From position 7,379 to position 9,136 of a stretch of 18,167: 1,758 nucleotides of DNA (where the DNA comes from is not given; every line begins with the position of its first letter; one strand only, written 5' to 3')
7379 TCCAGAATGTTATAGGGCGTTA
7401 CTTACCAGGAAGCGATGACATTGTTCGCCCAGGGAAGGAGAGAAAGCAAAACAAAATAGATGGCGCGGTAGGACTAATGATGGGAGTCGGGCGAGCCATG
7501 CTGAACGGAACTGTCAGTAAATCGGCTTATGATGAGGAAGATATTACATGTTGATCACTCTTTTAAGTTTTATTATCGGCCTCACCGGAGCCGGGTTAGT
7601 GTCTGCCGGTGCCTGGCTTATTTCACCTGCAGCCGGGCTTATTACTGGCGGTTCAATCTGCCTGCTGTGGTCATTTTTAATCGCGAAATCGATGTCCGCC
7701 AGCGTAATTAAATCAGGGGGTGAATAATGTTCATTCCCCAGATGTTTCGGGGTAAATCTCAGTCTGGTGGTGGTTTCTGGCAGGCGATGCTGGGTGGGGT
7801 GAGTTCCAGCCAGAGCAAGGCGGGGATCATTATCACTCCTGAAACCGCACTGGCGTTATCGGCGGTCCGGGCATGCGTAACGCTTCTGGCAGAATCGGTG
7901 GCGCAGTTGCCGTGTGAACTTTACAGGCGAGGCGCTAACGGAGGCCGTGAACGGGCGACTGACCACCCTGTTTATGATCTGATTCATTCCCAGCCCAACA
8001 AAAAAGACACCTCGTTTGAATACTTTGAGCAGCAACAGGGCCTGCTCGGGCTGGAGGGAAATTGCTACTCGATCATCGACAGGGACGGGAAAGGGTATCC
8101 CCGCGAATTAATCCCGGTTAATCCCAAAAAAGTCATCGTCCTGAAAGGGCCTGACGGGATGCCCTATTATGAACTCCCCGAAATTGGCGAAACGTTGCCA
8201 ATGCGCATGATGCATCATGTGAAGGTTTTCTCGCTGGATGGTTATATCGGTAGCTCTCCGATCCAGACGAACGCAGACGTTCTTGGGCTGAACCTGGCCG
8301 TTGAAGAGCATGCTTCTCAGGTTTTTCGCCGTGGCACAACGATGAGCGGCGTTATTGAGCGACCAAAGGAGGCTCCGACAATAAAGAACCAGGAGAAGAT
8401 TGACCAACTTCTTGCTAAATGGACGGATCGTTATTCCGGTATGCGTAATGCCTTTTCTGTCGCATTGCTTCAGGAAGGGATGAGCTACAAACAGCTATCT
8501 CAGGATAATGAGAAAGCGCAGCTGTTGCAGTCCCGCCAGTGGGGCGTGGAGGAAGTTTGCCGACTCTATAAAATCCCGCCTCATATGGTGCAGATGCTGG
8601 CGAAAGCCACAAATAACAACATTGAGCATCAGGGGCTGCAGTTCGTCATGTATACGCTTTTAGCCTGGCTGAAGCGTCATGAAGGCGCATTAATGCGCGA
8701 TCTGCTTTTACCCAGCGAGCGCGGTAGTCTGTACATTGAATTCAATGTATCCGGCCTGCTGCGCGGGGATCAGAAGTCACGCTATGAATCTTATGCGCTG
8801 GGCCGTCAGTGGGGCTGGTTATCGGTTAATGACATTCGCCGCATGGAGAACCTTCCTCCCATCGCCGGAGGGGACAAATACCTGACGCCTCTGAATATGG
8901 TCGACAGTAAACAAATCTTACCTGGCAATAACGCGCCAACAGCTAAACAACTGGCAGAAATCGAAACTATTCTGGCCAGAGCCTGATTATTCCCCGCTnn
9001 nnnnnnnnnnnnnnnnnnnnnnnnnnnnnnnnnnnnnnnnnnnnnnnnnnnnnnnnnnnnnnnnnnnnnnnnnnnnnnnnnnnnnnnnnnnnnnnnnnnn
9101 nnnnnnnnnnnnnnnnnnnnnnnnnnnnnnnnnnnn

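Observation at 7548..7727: Unannotated 59-aa two-TM membrane ORF coupled between large terminase and portal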

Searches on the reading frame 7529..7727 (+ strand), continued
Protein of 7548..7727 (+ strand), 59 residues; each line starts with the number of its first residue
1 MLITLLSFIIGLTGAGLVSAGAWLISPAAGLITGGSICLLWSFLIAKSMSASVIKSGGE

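Call 73: list_cluster_members(proteins=[P0038, P0056, P0058, P0060, P0062, P0064, P0043, P0026, P0035, P0023])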
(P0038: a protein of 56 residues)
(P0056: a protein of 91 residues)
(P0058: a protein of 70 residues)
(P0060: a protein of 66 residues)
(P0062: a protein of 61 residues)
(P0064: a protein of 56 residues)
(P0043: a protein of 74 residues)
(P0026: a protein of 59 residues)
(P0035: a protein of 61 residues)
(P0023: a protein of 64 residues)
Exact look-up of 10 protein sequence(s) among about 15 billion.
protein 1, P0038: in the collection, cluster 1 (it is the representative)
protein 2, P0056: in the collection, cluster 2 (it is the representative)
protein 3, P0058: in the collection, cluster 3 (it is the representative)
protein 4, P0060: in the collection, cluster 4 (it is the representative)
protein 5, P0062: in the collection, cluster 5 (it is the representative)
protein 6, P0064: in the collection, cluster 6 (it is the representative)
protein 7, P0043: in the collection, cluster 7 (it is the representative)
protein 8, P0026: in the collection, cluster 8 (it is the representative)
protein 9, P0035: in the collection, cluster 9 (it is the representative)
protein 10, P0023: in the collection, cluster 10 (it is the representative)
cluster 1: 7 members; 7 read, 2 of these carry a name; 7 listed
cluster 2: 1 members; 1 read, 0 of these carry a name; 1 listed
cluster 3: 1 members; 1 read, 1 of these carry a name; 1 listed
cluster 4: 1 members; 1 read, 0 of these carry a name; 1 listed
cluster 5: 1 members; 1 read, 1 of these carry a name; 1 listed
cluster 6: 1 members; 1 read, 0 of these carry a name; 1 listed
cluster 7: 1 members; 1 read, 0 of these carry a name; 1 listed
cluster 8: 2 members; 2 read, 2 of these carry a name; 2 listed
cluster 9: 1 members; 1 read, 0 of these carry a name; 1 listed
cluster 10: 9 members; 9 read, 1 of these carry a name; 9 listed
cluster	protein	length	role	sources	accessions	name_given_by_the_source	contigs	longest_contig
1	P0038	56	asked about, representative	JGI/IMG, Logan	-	hypothetical protein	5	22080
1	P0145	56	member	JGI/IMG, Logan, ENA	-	hypothetical protein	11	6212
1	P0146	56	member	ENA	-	-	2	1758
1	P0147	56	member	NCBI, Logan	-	-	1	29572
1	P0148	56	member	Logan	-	-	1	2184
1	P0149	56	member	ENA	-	-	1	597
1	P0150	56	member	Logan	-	-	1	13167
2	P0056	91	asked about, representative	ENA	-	-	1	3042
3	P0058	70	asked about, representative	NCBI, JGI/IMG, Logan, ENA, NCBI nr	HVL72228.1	MAG TPA: hypothetical protein VM434_10115 [Beijerinckiaceae bacterium] | hypothetical protein [Beijerinckiaceae bacterium]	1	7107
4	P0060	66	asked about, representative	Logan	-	-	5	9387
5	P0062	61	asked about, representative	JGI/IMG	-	hypothetical protein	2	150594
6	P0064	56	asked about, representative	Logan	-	-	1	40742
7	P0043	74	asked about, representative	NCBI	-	-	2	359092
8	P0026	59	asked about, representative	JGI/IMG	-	hypothetical protein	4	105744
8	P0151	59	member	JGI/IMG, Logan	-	hypothetical protein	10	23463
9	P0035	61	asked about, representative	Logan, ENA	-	-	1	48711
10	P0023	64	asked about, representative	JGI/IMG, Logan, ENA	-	-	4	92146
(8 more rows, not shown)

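Call 88: find_encoding_contigs(protein=window:7548-7727:+, flank=10000, max_places=4)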
Protein window:7548-7727:+ (59 aa): 11 contigs read that carry it; 3 places shown.
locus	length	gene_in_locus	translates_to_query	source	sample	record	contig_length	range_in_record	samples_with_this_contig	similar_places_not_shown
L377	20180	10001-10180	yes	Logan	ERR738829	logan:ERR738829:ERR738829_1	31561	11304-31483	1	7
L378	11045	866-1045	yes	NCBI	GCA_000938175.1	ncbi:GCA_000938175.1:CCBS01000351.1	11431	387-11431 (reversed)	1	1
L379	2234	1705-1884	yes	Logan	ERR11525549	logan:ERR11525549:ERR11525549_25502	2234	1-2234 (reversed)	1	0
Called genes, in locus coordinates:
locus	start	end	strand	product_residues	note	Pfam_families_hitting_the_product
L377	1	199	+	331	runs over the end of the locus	PF06147:DUF968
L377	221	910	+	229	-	PF06323:Phage_antiter_Q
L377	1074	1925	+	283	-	-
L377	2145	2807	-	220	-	-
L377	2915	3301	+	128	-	PF16931:Phage_holin_8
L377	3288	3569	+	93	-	PF05449:Phage_holin_3_7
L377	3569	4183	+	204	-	PF00182:Glyco_hydro_19 (weak)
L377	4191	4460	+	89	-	-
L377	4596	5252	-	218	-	PF13643:DUF4145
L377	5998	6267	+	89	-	-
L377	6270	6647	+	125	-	-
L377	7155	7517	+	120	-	PF14279:HNH_5 (weak), PF01844:HNH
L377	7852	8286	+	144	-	PF05119:Terminase_4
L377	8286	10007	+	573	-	PF03354:TerL_ATPase, PF20441:TerL_nuclease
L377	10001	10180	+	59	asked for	-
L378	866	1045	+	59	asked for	-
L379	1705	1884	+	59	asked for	-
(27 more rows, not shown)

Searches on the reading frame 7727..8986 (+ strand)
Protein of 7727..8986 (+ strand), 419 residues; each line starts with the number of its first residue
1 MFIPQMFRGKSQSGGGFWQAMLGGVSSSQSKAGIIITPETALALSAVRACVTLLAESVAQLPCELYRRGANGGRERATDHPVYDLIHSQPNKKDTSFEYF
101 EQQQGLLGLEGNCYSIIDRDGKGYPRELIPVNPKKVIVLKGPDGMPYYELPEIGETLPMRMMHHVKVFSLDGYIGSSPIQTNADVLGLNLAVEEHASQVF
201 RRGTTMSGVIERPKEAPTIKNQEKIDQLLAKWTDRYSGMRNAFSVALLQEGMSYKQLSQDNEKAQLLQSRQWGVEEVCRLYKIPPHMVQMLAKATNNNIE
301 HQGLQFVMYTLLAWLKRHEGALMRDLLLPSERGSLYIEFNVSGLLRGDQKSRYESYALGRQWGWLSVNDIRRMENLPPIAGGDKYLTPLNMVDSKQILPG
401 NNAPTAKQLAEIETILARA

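Call 6: search_protein_families(library=phrogs, proteins=[window:7727-8986:+], max_evalue=0.01)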
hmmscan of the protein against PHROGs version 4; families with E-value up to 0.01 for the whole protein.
window:7727-8986:+ (419 aa): 8 families
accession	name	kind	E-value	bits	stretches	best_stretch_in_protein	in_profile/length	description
phrog_12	-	head and packaging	2.5e-119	401.1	1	15-405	67-444/646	portal protein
phrog_2662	-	head and packaging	2.3e-72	245.7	1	42-406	65-435/717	portal protein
phrog_5929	-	head and packaging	1e-58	199.3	1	191-396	3-204/228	portal protein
phrog_11323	-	unknown function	4.9e-38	131.2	1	287-396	1-111/130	-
phrog_2271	-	head and packaging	3e-24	85.8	1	27-385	35-393/859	portal protein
phrog_21454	-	unknown function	3.4e-13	50.5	1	217-385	5-170/320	-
phrog_4891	-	unknown function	3.8e-06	28.4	1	355-392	3-43/71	-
phrog_9856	-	unknown function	0.0007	19.7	1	29-149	37-156/223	-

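Call 7: search_protein_families(library=pfam, proteins=[window:7727-8986:+], max_evalue=0.01)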
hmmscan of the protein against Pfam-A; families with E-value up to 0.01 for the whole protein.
window:7727-8986:+ (419 aa): 1 family
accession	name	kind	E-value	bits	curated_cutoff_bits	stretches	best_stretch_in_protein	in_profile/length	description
PF04860.17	Phage_portal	-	7.3e-101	338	39.1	1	45-375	1-321/321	Phage portal protein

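Call 43: find_related_loci(query=A2, collection=viral_contigs, flank=2500)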
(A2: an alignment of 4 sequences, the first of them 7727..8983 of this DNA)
Query A2 (419 aa) in viral_contigs; peptide patterns used: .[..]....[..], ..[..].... (x = any residue, [..] = any of these).
600 stretches matched a pattern (row limit reached: there are more); 523 encode a relative of the query (tblastn E <= 1e-3); the best 80 are kept; 80 distinct loci.
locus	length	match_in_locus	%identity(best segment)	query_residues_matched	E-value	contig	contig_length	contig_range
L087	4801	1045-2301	100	1-419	0e+0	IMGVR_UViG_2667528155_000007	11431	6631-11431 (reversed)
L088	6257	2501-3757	98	1-419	0e+0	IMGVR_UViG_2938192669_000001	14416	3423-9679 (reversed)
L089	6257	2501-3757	97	1-419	0e+0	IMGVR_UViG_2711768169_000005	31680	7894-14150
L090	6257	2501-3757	96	1-419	0e+0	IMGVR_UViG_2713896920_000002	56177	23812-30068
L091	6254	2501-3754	96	1-418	0e+0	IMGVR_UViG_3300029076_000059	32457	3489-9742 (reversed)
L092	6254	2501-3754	95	1-418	0e+0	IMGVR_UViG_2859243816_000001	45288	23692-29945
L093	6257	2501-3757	95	1-419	0e+0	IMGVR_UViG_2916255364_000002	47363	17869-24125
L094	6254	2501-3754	96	1-418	0e+0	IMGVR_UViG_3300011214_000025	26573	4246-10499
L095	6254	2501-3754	95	1-418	0e+0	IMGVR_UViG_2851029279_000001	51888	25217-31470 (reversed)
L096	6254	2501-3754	95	1-418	0e+0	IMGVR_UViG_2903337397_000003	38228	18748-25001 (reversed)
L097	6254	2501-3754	95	1-418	0e+0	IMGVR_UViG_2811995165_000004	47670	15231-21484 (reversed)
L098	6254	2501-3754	95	1-419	0e+0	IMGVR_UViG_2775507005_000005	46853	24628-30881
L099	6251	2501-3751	94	1-417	0e+0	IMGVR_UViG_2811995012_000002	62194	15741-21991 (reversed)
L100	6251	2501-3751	93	1-417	0e+0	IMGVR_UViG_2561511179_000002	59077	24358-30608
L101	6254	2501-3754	96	1-418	0e+0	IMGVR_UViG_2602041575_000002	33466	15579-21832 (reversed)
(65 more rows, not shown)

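Call 47: search_dna_similar(query=window:7727-8983:+, collection=phages, mode=protein, rows=spread, max_rows=40, max_evalue=1e-10)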
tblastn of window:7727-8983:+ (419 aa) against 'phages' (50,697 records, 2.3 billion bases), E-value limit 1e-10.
Records with a match: 2104; places in all: 2109; records where one place covers at least 80% of the query: 1924.
Best place of each record, by identity: 90-95% 2; 80-90% 7; 60-80% 4; <60% 2091.
By first word of the organism name: Mycobacterium 277; Microbacterium 232; Vibrio 208; Staphylococcus 186; Arthrobacter 157; Paenibacillus 105; Streptococcus 99; Ralstonia 62; Escherichia 60; Bacillus 57; and 98 more.
By host as written in the record: - 296; Mycobacterium smegmatis mc2 155 208; Microbacterium foliorum NRRL B-24224 146; Arthrobacter sp. ATCC 21022 104; Microbacterium foliorum NRRL B-24224 SEA 66; Staphylococcus aureus 50; Ralstonia solanacearum 49; Escherichia coli 45; and 511 more.
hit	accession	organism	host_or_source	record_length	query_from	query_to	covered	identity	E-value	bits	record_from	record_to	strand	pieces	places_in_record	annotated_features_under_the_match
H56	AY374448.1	Klebsiella phage phiKO2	-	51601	1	419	100%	91.0%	0e+0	804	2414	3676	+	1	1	putative portal protein | Gp3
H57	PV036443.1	Dorea phage NatCom_31361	Dorea sp.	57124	29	386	85%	41.4%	1e-80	276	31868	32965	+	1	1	portal protein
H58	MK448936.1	Streptococcus phage Javan426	Streptococcus porcinus SRR067676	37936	29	395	88%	39.6%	6e-75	259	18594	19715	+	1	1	portal protein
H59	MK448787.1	Streptococcus phage Javan51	Streptococcus agalactiae GD201008-001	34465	41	395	85%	40.1%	1e-73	256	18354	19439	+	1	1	portal protein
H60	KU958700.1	Streptomyces phage Chymera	Streptomyces venezuelae ATCC 10712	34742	21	392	89%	36.2%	6e-66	233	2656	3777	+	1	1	portal protein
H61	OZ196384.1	Vibrio phage K305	Seawater and oysters mix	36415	20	386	88%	36.0%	4e-61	219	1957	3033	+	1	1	portal protein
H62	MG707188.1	Pseudomonas phage TC7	Pseudomonas aeruginosa PA1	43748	13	397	92%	33.1%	1e-55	204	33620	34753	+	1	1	portal protein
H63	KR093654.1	Moraxella phage Mcat30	Moraxella catarrhalis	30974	32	392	86%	34.0%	6e-52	193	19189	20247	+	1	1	portal protein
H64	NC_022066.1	Mycobacterium phage Redno2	Mycobacterium smegmatis mc2 155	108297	41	392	84%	33.7%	3e-46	176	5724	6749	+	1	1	11: portal protein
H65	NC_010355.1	Azospirillum phage Cd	Azospirillum brasilense Cd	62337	17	391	89%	31.5%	7e-42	163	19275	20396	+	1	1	31: portal protein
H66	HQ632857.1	Tetraselmis viridis virus S20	Tetraselmis viridis Rouch (Chlorophyta)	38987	17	392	90%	30.3%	3e-48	182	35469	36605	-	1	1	portal protein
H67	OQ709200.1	Gordonia phage Tarzan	Gordonia terrae 3612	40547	46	403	85%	30.8%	3e-34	141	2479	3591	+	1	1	4: portal protein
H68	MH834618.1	Arthrobacter phage Lunar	Arthrobacter globiformis NRRL B-2979 SEA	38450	46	402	85%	30.3%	2e-32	135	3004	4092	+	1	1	6: portal protein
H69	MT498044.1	Mycobacterium phage Jamie19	Mycobacterium smegmatis mc2 155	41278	46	406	86%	29.6%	7e-33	137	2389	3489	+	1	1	4: portal protein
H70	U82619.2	Enterobacteria phage SfV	-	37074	31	393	87%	29.2%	6e-44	169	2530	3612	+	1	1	orf3: portal protein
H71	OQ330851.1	Caulobacter phage W2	Caulobacter segnis CBR1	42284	21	391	89%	28.0%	4e-37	149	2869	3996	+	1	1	portal protein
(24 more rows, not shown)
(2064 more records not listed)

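Call 48: get_annotated_region(hit=H61, flank=1500)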
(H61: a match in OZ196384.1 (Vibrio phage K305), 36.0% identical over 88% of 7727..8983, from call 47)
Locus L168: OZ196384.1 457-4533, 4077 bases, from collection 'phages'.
description: Vibrio phage K305 genome assembly, chromosome: VPK305_1.
organism: Vibrio phage K305 (NCBI taxid 3105587)
taxonomy: Viruses
host: -; source: Seawater and oysters mix; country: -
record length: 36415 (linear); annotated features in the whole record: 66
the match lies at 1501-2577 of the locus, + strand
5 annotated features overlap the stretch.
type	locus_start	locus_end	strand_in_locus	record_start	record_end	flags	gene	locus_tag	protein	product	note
CDS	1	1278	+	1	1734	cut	-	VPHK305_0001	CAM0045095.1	terminase large subunit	-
CDS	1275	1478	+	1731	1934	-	-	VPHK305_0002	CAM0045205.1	hypothetical protein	-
CDS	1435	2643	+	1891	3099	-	-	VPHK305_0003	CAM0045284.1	portal protein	-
CDS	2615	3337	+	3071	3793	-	-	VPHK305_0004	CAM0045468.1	head maturation protease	-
CDS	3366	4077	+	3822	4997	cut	-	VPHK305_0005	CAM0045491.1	major head protein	-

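Call 49: get_annotated_region(hit=H62, flank=1500)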
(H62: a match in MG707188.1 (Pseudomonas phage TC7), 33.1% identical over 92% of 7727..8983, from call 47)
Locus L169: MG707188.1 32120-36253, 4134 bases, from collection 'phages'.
description: Pseudomonas phage TC7, partial genome.
organism: Pseudomonas phage TC7 (NCBI taxid 2065330)
taxonomy: Viruses; Duplodnaviria; Heunggongvirae; Uroviricota; Caudoviricetes
host: Pseudomonas aeruginosa PA1; source: hospital sewage; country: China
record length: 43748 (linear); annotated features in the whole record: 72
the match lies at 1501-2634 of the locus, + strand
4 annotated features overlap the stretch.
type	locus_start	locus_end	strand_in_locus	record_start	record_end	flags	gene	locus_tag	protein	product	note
CDS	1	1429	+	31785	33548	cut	-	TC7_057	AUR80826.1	terminase large subunit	-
CDS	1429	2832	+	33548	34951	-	-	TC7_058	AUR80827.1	portal protein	-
CDS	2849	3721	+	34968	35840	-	-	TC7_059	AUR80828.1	prophage Clp protease-like protein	-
CDS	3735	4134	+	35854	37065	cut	-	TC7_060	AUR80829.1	major capsid protein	-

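Call 50: get_annotated_region(hit=H63, flank=1500)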
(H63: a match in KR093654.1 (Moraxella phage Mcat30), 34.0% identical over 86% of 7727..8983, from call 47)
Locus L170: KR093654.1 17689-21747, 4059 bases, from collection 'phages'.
description: Moraxella phage Mcat30, complete genome.
organism: Moraxella phage Mcat30 (NCBI taxid 1647547)
taxonomy: Viruses; Duplodnaviria; Heunggongvirae; Uroviricota; Caudoviricetes
host: Moraxella catarrhalis; source: ear aspirate; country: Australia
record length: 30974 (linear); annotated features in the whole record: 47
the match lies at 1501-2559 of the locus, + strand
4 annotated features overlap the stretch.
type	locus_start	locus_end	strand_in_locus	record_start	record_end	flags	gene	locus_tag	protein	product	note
CDS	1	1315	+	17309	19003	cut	-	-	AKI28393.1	terminase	-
CDS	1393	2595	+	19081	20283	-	-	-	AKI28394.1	portal protein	-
CDS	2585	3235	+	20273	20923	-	-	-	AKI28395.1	coat protein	-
CDS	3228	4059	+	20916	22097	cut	-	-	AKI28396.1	coat protein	-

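Call 51: get_annotated_region(hit=H70, flank=1500)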
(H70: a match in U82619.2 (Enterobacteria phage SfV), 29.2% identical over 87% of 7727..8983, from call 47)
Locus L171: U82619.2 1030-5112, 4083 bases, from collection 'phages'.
description: Shigella flexneri bacteriophage V, complete genome.
organism: Enterobacteria phage SfV (NCBI taxid 55884)
taxonomy: Viruses; Duplodnaviria; Heunggongvirae; Uroviricota; Caudoviricetes
host: -; source: -; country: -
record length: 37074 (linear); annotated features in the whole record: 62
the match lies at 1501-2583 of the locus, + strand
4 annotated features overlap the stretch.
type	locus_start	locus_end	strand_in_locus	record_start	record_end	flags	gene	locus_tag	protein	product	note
CDS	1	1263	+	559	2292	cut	orf2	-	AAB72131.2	large terminase subunit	-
CDS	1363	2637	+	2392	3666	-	orf3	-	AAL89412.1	portal protein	-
CDS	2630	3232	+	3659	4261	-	orf4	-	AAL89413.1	capsid protease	-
CDS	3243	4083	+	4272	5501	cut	orf5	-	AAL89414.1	capsid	-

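Call 52: get_annotated_region(hit=H71, flank=1500)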
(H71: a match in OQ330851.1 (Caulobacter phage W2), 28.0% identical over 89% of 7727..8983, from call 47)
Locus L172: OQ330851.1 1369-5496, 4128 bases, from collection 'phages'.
description: Caulobacter phage W2, complete genome.
organism: Caulobacter phage W2 (NCBI taxid 3028192)
taxonomy: Viruses; Duplodnaviria; Heunggongvirae; Uroviricota; Caudoviricetes
host: Caulobacter segnis CBR1; source: water sample; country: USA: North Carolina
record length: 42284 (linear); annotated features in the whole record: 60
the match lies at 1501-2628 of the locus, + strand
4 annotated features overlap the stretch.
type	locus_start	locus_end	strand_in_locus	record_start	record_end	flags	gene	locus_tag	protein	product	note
CDS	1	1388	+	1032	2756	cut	-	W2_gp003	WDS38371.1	terminase large subunit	-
CDS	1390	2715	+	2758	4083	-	-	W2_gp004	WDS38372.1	portal protein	-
CDS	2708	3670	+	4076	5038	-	-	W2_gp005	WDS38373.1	protease IV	-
CDS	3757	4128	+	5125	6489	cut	-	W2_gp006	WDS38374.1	major capsid protein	-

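Call 53: get_annotated_region(hit=H57, flank=1500)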
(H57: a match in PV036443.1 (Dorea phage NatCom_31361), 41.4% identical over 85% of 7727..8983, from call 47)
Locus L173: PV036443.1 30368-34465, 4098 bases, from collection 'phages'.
description: Dorea phage NatCom_31361, complete genome.
organism: Dorea phage NatCom_31361 (NCBI taxid 3403525)
taxonomy: Viruses; Duplodnaviria; Heunggongvirae; Uroviricota; Caudoviricetes; Ca. Heliusvirales
host: Dorea sp.; source: human feces; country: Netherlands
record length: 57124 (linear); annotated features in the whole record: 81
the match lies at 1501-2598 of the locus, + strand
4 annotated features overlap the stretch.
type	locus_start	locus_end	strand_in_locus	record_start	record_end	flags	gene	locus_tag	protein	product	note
CDS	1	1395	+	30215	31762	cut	-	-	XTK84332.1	hypothetical protein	-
CDS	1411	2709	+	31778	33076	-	-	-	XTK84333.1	portal protein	-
CDS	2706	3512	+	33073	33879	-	-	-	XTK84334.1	head maturation protease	-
CDS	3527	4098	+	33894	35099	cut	-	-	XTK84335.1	major head protein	-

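Call 54: get_annotated_region(hit=H58, flank=1500)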
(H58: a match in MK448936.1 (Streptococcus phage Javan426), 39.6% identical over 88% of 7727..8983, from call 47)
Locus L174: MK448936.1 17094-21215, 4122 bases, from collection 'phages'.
description: Streptococcus phage Javan426, complete genome.
organism: Streptococcus phage Javan426 (NCBI taxid 2548162)
taxonomy: Viruses; Duplodnaviria; Heunggongvirae; Uroviricota; Caudoviricetes
host: Streptococcus porcinus SRR067676; source: -; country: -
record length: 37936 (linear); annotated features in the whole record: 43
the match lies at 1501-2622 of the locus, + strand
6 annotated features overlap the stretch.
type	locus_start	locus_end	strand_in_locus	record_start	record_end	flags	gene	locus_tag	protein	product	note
CDS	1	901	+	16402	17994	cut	-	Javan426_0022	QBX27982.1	terminase large subunit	-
CDS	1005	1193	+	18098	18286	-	-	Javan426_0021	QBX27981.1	hypothetical protein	-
CDS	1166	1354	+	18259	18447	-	-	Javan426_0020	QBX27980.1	hypothetical protein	-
CDS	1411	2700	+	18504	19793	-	-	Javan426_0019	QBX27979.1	portal protein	-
CDS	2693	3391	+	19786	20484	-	-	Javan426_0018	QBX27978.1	Clp protease-like protein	-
CDS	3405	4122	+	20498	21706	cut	-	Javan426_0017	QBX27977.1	major capsid protein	-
